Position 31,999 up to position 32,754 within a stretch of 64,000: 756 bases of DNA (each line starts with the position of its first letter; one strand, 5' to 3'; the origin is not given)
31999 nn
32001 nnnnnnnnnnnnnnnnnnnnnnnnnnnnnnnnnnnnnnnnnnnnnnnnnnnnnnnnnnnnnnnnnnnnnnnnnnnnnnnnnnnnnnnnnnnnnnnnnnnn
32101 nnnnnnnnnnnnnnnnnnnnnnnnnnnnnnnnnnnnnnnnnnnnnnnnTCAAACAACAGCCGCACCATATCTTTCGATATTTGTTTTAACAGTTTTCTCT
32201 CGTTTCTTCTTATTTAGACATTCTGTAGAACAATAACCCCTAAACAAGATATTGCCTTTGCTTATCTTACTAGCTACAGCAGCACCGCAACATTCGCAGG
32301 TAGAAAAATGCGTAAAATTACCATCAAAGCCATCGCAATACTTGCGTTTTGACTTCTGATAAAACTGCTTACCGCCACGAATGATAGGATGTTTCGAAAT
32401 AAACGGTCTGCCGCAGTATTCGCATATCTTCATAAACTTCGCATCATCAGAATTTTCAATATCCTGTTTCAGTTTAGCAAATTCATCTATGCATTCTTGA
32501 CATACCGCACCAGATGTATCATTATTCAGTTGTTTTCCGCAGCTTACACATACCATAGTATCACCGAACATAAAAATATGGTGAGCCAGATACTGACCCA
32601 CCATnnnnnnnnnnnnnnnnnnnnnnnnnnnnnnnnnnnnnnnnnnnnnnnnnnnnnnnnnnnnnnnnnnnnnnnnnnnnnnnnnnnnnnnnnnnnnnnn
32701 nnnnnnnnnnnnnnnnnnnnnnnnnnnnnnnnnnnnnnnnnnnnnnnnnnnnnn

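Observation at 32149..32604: Truncated paralog of the endonuclease N-module inserted directly downstream of the tail sheath gene, with no tail tube gene nearby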

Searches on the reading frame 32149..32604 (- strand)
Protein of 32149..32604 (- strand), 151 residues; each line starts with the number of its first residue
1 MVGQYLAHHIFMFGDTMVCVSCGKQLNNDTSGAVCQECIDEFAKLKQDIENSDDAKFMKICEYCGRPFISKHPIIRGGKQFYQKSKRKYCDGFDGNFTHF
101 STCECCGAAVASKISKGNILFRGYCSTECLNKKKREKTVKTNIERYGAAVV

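Call 4: search_protein_families(library=pfam, proteins=[window:32149-32604:-], max_evalue=0.1)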
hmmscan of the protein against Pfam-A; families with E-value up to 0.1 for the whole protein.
window:32149-32604:- (151 aa): 3 families
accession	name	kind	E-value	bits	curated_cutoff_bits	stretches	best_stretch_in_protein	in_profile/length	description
PF18912.6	DZR_2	-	0.0065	16.7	27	1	18-45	9-34/56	Double zinc ribbon domain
PF24445.1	DUF7564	-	0.012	16.4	32.2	1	17-56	6-46/76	Family of unknown function (DUF7564)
PF09531.15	Ndc1_Nup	-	0.07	12.3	29.8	0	66-134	204-274/607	Nucleoporin protein Ndc1-Nup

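Call 11: search_protein_families(library=phrogs, proteins=[window:32149-32604:-], max_evalue=0.01)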
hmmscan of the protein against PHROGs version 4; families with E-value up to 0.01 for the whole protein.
window:32149-32604:- (151 aa): 2 families
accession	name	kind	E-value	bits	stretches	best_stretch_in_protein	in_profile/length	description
phrog_1271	-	DNA, RNA and nucleotide metabolism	0.00018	22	1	18-142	118-247/361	HNH endonuclease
phrog_17743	-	unknown function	0.00079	20.6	0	99-135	57-92/107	-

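Call 15: find_related_loci(query=window:32149-32604:-, collection=viral_contigs, flank=10000)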
Query window:32149-32604:- (151 aa) in viral_contigs; peptide patterns used: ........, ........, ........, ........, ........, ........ (x = any residue, [..] = any of these).
4 stretches matched a pattern; 1 encode a relative of the query (tblastn E <= 1e-3); 1 distinct loci.
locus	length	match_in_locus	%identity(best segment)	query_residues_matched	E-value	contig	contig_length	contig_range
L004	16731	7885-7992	44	15-44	5e-6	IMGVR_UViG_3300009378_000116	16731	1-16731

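Call 19: find_homologous_proteins(query=window:32149-32604:-, max_evalue=0.001)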
Query window:32149-32604:- (151 aa): 3 proteins with E <= 0.001 among 9 candidates.
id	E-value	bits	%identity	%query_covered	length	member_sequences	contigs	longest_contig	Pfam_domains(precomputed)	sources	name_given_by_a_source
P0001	9.7e-97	339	97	100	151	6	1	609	-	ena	-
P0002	6.3e-77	275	81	98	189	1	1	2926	-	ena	-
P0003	1.3e-62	229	76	88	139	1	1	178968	-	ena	-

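Call 22: find_encoding_contigs(protein=P0003, flank=10000, max_places=3)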
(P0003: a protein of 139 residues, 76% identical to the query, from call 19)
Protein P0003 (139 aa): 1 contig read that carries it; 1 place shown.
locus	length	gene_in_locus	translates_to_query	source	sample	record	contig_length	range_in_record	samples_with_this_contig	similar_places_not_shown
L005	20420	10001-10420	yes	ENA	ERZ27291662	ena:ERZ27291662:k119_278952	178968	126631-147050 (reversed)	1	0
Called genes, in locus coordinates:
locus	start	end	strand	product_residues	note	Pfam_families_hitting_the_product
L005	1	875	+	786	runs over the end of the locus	PF27249:MJ0330_N (weak)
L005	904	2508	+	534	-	-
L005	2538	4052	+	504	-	PF07230:Portal_T4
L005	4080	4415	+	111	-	-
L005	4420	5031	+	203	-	-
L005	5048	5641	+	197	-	-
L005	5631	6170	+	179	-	-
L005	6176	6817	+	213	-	-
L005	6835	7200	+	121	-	-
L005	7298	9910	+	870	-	-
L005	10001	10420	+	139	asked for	-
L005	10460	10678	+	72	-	-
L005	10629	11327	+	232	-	-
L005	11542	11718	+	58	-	-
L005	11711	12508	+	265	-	-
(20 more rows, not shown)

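Call 23: find_encoding_contigs(protein=P0002, flank=5000, max_places=3)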
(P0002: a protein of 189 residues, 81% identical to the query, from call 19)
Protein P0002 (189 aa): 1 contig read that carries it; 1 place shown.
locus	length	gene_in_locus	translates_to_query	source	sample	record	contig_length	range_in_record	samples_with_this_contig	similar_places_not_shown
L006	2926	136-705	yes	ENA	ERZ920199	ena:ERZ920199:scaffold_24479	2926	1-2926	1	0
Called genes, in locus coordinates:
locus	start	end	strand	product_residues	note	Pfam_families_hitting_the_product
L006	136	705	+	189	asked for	-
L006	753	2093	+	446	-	PF24308:DUF7487 (faint)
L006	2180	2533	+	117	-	-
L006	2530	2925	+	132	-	?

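Call 24: find_encoding_contigs(protein=P0001, flank=5000, max_places=3)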
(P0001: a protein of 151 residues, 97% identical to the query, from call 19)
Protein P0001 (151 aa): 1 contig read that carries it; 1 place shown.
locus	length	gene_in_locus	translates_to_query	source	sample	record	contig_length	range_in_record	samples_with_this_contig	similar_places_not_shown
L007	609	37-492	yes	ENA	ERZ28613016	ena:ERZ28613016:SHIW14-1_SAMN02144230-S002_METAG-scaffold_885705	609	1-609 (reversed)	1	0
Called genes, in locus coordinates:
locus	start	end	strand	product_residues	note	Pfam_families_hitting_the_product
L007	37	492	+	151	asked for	-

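Call 43: find_related_loci(query=A1, collection=metagenome_contigs, flank=4000)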
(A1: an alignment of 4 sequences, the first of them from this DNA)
Query A1 (131 aa) in metagenome_contigs; peptide patterns used: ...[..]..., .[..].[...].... (x = any residue, [..] = any of these).
302 stretches matched a pattern; 2 encode a relative of the query (tblastn E <= 1e-3); 2 distinct loci.
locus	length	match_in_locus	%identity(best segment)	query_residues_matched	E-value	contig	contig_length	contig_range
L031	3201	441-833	97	1-131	5e-89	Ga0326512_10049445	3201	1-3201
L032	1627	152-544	100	1-131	7e-93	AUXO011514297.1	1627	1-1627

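Call 47: search_protein_families(library=pfam, proteins=[L031:441-2429:+], max_evalue=1)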
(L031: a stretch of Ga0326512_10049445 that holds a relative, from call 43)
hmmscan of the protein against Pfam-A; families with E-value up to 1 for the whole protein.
L031:441-2429:+ (663 aa): 1 family
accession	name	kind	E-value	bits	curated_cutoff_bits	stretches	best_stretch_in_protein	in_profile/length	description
PF24308.1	DUF7487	-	1.7e-25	90.7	27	2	169-285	4-119/220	Family of unknown function (DUF7487)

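Call 48: search_solved_structures(query=L031:441-2429:+, max_evalue=1)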
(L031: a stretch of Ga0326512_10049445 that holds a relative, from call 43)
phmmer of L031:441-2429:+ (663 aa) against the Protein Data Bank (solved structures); distinct sequences matched with E-value up to 1: 0.

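Call 58: search_protein_representatives(protein=window:32149-32556:-)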
Query: 135 residues. Proteins with E-value up to 0.001 (for the whole library): 11; up to 1e-10: 6; up to 1e-30: 1. The best 11 are listed.
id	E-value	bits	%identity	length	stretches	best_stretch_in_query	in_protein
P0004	6.8e-37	143.2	23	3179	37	24-82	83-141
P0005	1.4e-20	90.4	37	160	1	2-133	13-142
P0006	5.1e-18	82.1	38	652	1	2-133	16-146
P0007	5.6e-17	78.7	37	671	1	2-132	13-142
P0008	1.7e-16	77.2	84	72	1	1-44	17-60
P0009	4.5e-16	75.8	34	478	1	2-132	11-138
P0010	2.0e-10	57.5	33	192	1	2-132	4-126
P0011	9.5e-09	52.1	44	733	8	87-118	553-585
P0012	7.2e-08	49.2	33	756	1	2-132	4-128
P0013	1.2e-06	45.2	51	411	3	79-132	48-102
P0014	3.2e-06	43.9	29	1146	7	2-35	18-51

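Call 60: find_encoding_contigs(protein=P0008, flank=4000, max_places=4)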
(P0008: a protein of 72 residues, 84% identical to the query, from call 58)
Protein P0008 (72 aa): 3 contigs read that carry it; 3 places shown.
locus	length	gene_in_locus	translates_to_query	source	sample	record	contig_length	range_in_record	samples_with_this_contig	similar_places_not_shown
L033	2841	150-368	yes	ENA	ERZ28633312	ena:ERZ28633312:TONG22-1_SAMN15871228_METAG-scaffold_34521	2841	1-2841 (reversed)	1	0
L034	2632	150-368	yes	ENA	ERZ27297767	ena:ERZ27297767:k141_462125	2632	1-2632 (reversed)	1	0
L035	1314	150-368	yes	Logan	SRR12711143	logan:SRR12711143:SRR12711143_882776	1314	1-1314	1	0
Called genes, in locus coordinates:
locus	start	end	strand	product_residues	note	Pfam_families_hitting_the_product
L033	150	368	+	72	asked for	-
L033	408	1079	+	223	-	-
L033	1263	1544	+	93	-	-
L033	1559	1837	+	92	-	PF14090:HTH_39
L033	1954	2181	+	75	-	-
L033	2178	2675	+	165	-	-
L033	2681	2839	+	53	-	?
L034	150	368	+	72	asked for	-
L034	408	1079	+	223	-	-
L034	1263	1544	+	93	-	-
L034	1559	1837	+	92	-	PF14090:HTH_39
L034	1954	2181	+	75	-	-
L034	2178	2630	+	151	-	?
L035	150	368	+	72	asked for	-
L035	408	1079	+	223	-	-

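Call 96: list_cluster_members(proteins=[P0001, window:32149-32604:-])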
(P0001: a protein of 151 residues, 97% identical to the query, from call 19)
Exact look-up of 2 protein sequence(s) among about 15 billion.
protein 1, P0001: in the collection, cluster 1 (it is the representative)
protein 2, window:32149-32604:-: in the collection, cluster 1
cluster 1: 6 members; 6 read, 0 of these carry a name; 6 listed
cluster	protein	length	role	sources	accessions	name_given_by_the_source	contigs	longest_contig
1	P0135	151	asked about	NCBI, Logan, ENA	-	-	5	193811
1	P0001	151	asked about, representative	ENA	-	-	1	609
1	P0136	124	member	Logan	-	-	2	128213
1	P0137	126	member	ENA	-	-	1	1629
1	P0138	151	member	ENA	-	-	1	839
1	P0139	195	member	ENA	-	-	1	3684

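Call 99: find_encoding_contigs(protein=P0138, flank=1500, max_places=2)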
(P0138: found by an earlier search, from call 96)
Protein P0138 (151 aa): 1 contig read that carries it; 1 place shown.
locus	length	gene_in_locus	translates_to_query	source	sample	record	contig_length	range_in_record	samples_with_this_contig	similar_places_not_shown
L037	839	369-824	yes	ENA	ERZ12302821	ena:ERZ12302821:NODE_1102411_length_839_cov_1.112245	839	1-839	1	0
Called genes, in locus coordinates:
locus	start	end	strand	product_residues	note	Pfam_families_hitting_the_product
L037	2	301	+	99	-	?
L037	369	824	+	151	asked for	-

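Call 100: find_encoding_contigs(protein=P0136, flank=3000, max_places=2)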
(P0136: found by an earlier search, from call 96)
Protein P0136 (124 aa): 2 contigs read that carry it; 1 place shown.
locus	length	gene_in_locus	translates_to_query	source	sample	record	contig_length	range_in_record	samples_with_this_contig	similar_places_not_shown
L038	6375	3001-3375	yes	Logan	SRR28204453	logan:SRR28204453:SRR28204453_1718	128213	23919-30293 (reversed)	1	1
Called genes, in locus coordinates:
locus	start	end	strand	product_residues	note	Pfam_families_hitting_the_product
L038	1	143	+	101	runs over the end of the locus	-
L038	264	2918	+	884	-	-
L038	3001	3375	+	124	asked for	-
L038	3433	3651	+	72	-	-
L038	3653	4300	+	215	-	-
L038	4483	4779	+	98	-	-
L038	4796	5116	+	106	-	PF14090:HTH_39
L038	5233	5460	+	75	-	-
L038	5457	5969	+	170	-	-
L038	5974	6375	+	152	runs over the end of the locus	-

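Call 103: find_encoding_contigs(protein=P0139, flank=3000, max_places=2)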
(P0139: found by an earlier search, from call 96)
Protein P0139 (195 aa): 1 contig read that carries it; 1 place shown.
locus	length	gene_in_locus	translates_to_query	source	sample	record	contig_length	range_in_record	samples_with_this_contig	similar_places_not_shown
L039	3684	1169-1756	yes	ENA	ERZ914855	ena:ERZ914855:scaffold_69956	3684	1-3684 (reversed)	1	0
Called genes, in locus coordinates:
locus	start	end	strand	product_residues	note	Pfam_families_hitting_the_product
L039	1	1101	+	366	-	?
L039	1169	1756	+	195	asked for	-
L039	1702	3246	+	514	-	PF24308:DUF7487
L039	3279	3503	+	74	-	-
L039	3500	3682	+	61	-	?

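Call 104: find_encoding_contigs(protein=P0137, flank=3000, max_places=2)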
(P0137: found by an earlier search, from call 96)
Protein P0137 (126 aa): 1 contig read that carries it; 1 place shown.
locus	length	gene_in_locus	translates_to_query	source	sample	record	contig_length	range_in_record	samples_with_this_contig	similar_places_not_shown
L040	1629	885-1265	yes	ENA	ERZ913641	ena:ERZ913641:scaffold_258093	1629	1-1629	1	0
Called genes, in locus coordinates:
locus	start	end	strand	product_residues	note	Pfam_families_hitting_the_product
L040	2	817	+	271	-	?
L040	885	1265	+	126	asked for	-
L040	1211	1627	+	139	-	?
